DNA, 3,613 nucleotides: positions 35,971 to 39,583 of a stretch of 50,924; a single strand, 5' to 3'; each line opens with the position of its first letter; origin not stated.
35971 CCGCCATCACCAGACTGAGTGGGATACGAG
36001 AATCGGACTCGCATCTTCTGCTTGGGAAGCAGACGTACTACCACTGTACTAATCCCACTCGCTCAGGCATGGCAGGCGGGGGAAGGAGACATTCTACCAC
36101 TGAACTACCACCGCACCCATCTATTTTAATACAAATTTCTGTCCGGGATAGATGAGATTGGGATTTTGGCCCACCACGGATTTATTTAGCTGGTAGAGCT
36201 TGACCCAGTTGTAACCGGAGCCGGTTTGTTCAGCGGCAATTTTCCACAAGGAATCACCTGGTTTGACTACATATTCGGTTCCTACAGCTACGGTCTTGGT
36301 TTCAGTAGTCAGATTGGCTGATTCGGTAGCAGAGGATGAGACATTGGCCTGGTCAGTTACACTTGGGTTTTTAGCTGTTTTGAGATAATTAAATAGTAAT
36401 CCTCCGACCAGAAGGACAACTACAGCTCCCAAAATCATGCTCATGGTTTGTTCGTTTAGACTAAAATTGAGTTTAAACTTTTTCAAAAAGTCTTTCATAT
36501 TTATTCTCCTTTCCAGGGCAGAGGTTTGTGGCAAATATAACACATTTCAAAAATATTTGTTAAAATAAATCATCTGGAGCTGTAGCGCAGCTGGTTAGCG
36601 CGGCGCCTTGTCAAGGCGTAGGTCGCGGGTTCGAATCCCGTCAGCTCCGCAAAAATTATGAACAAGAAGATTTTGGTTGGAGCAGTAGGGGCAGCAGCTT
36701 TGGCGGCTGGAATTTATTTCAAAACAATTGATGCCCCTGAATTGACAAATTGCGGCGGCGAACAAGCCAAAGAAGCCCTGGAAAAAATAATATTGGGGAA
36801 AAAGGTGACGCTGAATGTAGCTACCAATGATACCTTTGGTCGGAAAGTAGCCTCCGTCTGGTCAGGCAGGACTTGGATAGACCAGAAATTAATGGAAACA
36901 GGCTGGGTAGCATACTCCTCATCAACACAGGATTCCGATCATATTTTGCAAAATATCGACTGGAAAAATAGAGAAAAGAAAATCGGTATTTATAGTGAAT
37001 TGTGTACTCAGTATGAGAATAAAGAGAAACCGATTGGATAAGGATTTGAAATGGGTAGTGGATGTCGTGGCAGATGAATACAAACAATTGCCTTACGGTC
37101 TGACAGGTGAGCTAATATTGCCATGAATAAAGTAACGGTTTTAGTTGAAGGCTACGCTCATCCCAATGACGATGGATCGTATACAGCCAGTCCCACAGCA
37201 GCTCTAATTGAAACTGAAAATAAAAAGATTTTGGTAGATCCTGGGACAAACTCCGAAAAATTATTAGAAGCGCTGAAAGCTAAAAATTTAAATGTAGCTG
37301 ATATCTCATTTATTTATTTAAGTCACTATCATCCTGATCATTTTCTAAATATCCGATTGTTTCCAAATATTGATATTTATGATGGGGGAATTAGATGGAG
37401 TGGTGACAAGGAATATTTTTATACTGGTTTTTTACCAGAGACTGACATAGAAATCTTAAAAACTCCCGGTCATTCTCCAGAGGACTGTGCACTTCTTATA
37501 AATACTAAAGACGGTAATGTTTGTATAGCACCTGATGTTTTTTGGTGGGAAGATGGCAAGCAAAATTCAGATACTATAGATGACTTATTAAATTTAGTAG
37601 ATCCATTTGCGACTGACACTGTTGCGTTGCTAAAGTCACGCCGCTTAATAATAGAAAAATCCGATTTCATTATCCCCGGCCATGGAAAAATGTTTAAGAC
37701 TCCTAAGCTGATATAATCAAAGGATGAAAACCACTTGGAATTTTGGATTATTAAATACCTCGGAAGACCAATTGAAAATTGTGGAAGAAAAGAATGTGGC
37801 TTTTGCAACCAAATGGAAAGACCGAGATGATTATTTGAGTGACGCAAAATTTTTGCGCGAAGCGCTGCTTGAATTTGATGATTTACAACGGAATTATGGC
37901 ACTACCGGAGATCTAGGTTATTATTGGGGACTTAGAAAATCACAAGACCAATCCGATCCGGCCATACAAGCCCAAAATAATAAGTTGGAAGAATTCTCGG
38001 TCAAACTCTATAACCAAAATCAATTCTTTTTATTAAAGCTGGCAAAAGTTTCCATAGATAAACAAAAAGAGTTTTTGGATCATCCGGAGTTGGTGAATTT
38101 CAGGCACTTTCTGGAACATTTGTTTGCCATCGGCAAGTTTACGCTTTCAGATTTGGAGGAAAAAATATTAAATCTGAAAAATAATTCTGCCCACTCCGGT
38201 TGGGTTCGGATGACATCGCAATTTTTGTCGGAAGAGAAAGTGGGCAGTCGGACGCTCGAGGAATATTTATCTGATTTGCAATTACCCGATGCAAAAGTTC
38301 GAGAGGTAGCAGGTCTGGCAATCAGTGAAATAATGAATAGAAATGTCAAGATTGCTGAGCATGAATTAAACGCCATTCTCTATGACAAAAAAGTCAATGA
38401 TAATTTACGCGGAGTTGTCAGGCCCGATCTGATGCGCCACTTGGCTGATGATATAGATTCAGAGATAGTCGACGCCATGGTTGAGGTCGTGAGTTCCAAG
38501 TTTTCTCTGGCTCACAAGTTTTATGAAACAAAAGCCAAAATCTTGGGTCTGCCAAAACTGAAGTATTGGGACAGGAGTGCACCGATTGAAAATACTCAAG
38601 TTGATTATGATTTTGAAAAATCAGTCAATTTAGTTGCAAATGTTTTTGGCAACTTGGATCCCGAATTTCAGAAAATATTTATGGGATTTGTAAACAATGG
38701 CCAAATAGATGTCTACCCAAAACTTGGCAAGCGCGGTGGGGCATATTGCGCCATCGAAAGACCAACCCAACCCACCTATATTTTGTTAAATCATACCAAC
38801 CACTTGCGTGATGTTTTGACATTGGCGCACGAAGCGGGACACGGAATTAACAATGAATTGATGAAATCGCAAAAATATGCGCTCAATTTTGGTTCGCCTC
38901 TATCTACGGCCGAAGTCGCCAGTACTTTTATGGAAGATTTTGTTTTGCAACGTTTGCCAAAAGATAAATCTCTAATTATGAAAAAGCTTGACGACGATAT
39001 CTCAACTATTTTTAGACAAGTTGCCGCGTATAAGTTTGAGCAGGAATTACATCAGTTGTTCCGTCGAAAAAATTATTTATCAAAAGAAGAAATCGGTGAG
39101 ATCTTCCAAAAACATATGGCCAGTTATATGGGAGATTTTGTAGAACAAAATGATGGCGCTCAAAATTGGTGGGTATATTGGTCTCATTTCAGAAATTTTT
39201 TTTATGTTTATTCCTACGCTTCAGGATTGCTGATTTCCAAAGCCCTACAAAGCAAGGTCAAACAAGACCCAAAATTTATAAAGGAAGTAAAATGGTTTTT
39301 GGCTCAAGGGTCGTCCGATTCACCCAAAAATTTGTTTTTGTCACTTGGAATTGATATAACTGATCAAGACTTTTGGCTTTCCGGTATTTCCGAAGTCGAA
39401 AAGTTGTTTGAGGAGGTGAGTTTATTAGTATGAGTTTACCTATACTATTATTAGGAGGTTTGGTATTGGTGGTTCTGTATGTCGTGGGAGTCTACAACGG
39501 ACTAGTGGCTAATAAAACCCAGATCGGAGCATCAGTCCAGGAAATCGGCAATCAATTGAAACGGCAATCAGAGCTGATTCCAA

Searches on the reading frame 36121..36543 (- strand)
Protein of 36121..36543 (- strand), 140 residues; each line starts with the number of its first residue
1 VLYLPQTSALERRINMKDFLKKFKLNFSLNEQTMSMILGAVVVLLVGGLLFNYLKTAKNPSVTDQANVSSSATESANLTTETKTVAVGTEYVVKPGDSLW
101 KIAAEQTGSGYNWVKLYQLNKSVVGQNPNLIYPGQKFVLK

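Call 7: search_protein_families(library=pfam, proteins=[window:36121-36543:-], max_evalue=0.01)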
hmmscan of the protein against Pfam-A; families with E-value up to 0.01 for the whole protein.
window:36121-36543:- (140 aa): 1 family
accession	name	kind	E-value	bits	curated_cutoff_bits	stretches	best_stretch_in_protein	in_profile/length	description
PF01476.26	LysM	-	1.1e-10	41.7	20.9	1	91-139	1-42/43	LysM domain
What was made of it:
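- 36121..36498 (-): LysM-domain gene immediately upstream, 6 nt from the outer 5' half. It is the syntenic anchor of the locus and the probable source of the transcript that carries the nested unit. Pfam LysM (call 7).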

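Call 8: find_encoding_contigs(protein=window:36121-36543:-, flank=3000, max_places=10)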
Protein window:36121-36543:- (140 aa): no gene with exactly this product is on record in the collection.

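Call 12: search_protein_families(library=phrogs, proteins=[window:36121-36543:-], max_evalue=0.01)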
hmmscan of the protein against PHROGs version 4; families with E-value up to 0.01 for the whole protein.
window:36121-36543:- (140 aa): 10 families
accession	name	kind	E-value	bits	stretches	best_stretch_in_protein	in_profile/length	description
phrog_380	-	lysis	3e-18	66.9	1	60-139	158-234/309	endolysin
phrog_14367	-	unknown function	4.4e-09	35.8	1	77-139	507-568/869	-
phrog_21966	-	unknown function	8e-09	36.7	1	64-138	74-143/146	-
phrog_8272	-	tail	9.7e-08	33.3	1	89-135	38-83/93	tail protein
phrog_291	-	lysis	9.6e-07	28.9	1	57-138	408-473/509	endolysin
phrog_13545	-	unknown function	5.8e-05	23.5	1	49-137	234-315/323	-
phrog_7348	-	lysis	0.0002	19.3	1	79-139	2095-2149/2564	endolysin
phrog_4602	-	other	0.00033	21.6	1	75-139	21-79/220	transglycosylase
phrog_16914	-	moron, auxiliary metabolic gene and host takeover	0.00066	20.5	1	72-137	8-67/200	sporulation protein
phrog_975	-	tail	0.0024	18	1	90-121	6-37/238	baseplate protein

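Call 42: find_homologous_proteins(query=window:36124-36498:-, max_evalue=1e-8)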
Query seq(125 aa) (125 aa): 38 proteins with E <= 1e-8 among 129 candidates.
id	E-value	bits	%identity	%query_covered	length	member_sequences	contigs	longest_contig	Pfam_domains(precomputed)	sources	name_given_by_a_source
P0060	3.5e-74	264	100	100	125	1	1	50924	PF01476.27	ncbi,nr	ncbi:LysM peptidoglycan-binding domain-containing protein [Candidatus Amesbacteria bacterium]|nr:Lys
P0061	1.4e-62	227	87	100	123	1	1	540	PF01476.27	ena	-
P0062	8.0e-61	221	85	100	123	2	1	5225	PF01476.27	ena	-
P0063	1.5e-60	220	85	100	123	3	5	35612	PF01476.27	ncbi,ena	ncbi:MAG: LysM peptidoglycan-binding domain-containing protein [Patescibacteria group bacterium]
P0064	1.6e-59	217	85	100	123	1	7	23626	PF01476.27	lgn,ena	-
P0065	1.9e-58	213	82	100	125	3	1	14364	PF01476.27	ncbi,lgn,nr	ncbi:MAG: LysM peptidoglycan-binding domain-containing protein [Candidatus Amesbacteria bacterium]|n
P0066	3.0e-55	203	79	100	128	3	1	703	PF01476.27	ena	-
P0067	1.0e-53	198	77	100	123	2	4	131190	PF01476.27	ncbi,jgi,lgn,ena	-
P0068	4.5e-52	193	75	100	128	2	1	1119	PF01476.27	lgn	-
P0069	5.5e-52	192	78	100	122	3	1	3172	PF01476.27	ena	-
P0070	7.2e-51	189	77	100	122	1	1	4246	PF01476.27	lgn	-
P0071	2.8e-49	184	73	100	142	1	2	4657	PF01476.27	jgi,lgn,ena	jgi:hypothetical protein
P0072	1.2e-29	121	56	100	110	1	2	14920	PF01476.27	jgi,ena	jgi:LysM repeat protein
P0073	2.3e-29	120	46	98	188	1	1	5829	PF23457.2,PF01476.27,PF23472.2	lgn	-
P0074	2.3e-29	120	54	100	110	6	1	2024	PF01476.27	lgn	-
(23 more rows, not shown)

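Call 43: find_encoding_contigs(protein=P0063, flank=2500, max_places=6)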
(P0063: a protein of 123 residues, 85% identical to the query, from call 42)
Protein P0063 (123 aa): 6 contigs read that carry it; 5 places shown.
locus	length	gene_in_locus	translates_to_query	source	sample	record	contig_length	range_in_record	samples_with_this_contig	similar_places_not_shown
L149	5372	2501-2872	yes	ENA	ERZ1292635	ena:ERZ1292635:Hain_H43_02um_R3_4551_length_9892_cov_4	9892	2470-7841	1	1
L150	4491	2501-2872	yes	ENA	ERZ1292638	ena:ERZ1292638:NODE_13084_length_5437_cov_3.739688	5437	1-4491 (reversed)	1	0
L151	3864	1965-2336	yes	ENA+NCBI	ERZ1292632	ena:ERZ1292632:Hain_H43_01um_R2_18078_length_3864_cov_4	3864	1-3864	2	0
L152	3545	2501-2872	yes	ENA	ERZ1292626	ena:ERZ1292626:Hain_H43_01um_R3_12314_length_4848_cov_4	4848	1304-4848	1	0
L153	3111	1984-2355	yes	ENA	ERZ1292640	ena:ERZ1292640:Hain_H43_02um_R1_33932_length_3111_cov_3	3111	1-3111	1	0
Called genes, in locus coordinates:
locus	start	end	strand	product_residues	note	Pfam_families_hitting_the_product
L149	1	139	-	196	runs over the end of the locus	PF25917:BSH_RND (weak), PF25973:BSH_CzcB (weak)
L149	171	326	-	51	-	-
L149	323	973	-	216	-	PF00565:SNase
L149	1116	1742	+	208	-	-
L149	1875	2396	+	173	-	-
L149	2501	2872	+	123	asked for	PF01476:LysM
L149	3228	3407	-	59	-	-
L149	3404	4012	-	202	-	PF13310:Virulence_RhuM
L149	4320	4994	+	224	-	PF17936:Big_6 (weak), PF19077:Big_13 (weak), PF09136:Glucodextran_B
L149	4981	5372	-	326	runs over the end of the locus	PF04932:Wzy_C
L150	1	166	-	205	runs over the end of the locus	PF25917:BSH_RND (weak), PF25973:BSH_CzcB (weak)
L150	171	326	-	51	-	-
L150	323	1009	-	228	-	PF00565:SNase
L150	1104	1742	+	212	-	-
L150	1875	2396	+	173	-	-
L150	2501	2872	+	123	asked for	PF01476:LysM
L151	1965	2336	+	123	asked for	PF01476:LysM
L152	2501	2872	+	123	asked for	PF01476:LysM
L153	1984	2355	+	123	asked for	PF01476:LysM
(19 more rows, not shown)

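Call 44: find_encoding_contigs(protein=P0064, flank=2500, max_places=8)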
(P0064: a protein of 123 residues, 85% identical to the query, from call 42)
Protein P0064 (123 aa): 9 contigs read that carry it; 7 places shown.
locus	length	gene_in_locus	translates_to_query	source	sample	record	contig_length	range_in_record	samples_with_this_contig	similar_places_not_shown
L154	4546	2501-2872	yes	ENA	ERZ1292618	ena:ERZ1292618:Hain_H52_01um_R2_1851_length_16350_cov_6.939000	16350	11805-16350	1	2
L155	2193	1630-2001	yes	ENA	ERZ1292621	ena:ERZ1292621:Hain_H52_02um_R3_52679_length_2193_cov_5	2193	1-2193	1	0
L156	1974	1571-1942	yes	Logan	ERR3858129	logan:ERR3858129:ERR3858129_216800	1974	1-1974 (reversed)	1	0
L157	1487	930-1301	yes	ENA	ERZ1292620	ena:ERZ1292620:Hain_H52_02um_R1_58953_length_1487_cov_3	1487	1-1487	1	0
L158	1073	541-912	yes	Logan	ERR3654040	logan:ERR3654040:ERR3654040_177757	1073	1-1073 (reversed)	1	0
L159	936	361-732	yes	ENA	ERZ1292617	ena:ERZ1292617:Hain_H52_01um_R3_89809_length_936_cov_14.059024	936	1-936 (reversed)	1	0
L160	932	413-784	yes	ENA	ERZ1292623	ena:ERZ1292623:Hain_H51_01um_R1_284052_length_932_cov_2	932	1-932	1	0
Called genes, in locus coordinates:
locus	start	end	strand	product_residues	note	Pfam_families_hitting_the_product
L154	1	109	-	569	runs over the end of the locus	PF08439:Peptidase_M3_N (weak), PF01432:Peptidase_M3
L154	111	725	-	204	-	-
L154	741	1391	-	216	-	PF00565:SNase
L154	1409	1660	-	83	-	-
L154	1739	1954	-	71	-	-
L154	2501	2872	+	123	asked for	PF01476:LysM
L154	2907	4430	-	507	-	PF00239:Resolvase, PF07508:Recombinase, PF13408:Zn_ribbon_recom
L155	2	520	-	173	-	?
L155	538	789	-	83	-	-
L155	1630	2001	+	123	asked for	PF01476:LysM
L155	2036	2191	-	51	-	?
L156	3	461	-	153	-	?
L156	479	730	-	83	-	-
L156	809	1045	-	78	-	-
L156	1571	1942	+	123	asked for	PF01476:LysM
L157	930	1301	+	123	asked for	PF01476:LysM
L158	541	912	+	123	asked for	PF01476:LysM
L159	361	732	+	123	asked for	PF01476:LysM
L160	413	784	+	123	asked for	PF01476:LysM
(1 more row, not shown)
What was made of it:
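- A large serine recombinase gene abuts the orthologous tRNA-Gly in L154-160, and a RhuM gene lies there in L149-153 (calls 43, 44).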

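Call 45: find_encoding_contigs(protein=P0065, flank=2500, max_places=4)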
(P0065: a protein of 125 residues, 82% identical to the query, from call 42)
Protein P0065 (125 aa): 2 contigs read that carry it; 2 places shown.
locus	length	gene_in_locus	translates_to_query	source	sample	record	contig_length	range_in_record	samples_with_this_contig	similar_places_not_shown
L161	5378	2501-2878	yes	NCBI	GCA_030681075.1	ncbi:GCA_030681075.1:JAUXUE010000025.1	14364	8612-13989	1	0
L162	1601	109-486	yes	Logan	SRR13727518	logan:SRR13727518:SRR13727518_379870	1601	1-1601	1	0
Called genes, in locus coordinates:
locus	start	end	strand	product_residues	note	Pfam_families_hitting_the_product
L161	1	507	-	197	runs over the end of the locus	-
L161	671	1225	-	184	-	PF00561:Abhydrolase_1 (weak), PF06821:Ser_hydrolase, PF12697:Abhydrolase_6 (faint), PF12146:Hydrolase_4 (faint), PF08386:Abhydrolase_4 (weak)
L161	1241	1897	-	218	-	PF00565:SNase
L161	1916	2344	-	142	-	PF00293:NUDIX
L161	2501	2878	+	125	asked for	PF01476:LysM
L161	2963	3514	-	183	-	PF01725:Ham1p_like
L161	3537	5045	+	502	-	PF00478:IMPDH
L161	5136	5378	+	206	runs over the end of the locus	PF17936:Big_6 (weak)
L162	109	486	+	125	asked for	PF01476:LysM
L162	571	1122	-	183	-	PF01725:Ham1p_like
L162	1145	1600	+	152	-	?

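Call 46: find_encoding_contigs(protein=P0067, flank=2500, max_places=6)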
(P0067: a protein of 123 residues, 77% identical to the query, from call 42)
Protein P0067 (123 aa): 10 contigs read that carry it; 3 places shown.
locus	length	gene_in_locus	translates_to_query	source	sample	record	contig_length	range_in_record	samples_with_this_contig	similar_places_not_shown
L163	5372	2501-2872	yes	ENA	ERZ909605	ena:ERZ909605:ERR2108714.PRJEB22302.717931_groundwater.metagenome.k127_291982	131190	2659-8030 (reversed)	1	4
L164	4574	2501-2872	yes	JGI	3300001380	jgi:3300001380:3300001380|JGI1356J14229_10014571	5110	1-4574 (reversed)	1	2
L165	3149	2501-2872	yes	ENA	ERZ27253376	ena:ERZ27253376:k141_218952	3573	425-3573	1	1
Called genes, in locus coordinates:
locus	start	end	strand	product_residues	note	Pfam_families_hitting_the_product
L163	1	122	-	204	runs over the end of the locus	PF25917:BSH_RND (weak), PF25973:BSH_CzcB (weak)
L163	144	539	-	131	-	PF00293:NUDIX, PF14815:NUDIX_4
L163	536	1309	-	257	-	PF02498:Bro-N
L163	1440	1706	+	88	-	PF01541:GIY-YIG, PF10544:T5orf172 (weak)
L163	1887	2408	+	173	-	-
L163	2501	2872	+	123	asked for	PF01476:LysM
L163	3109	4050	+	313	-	PF01699:Na_Ca_ex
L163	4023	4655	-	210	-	PF09335:VTT_dom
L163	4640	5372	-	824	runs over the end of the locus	PF00690:Cation_ATPase_N, PF00122:E1-E2_ATPase, PF00702:Hydrolase, PF13246:Cation_ATPase, PF00689:Cation_ATPase_C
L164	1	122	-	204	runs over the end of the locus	PF25917:BSH_RND (weak), PF25973:BSH_CzcB (weak)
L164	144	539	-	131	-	PF00293:NUDIX, PF14815:NUDIX_4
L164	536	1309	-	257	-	PF02498:Bro-N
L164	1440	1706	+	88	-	PF01541:GIY-YIG, PF10544:T5orf172 (weak)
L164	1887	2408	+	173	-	-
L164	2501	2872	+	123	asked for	PF01476:LysM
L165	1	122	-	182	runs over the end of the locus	?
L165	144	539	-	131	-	PF00293:NUDIX, PF14815:NUDIX_4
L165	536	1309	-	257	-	PF02498:Bro-N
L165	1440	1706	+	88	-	PF01541:GIY-YIG, PF10544:T5orf172 (weak)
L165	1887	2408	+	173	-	-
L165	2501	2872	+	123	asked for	PF01476:LysM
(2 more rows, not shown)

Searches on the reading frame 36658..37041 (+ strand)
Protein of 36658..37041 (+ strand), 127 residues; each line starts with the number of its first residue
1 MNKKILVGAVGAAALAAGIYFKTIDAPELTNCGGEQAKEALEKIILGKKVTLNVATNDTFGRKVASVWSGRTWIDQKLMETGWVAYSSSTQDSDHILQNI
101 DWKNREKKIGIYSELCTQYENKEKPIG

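Call 7: search_protein_families(library=pfam, proteins=[window:36658-37041:+], max_evalue=0.01)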
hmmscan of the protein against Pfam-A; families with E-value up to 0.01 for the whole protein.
window:36658-37041:+ (127 aa): 1 family
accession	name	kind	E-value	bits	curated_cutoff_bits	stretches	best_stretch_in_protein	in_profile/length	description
PF00565.23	SNase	-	2.9e-10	41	21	1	21-113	4-106/107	Staphylococcal nuclease homologue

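Call 11: find_encoding_contigs(protein=window:36658-37041:+, flank=4000, max_places=10)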
Protein window:36658-37041:+ (127 aa): no gene with exactly this product is on record in the collection.
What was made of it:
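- Tried and rejected: Exact-protein look-ups of two window proteins found nothing (calls 8, 11).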

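Call 12: search_protein_families(library=phrogs, proteins=[window:36658-37041:+], max_evalue=0.01)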
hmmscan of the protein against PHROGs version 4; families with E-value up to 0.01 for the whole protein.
window:36658-37041:+ (127 aa): 2 families
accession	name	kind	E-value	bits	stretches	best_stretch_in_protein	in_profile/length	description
phrog_8809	-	unknown function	5.3e-07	28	1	17-118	1122-1234/2317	-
phrog_452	-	DNA, RNA and nucleotide metabolism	8.6e-05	23.4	1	22-94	101-185/201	endonuclease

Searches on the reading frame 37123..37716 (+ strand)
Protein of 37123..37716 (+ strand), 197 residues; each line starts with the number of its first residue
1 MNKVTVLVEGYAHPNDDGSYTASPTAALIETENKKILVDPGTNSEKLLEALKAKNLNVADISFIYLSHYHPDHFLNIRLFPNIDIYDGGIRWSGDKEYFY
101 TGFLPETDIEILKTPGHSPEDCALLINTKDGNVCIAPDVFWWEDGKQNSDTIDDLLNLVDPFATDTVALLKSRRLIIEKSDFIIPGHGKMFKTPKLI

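Call 7: search_protein_families(library=pfam, proteins=[window:37123-37716:+], max_evalue=0.01)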
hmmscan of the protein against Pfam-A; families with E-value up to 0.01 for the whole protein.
window:37123-37716:+ (197 aa): 5 families
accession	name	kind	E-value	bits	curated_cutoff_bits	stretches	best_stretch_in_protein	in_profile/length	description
PF00753.33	Lactamase_B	-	3.2e-13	50.5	22.7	1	25-102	7-85/196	Metallo-beta-lactamase superfamily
PF19583.5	ODP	-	0.001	19.4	27.2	1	27-79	6-59/194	ODP family beta lactamase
PF16661.11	Lactamase_B_6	-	0.0024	17.7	27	1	28-73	1-48/193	Metallo-beta-lactamase superfamily domain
PF12706.13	Lactamase_B_2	-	0.0029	17.7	27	1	35-77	2-47/200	Beta-lactamase superfamily domain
PF13483.12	Lactamase_B_3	-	0.0048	17.3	24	1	26-85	9-61/160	Beta-lactamase superfamily domain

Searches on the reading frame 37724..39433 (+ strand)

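Call 7: search_protein_families(library=pfam, proteins=[window:37724-39433:+], max_evalue=0.01)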
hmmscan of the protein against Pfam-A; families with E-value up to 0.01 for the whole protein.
window:37724-39433:+ (569 aa): 3 families
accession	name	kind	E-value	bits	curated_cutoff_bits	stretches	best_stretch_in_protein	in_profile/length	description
PF01432.26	Peptidase_M3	-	1.1e-33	117.8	27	1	237-554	57-454/457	Peptidase family M3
PF08439.15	Peptidase_M3_N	-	7.4e-09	36.1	25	1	106-164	2-61/70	Oligopeptidase F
PF02074.21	Peptidase_M32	-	0.0055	15.8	25.1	0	358-444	248-335/489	Carboxypeptidase Taq (M32) metallopeptidase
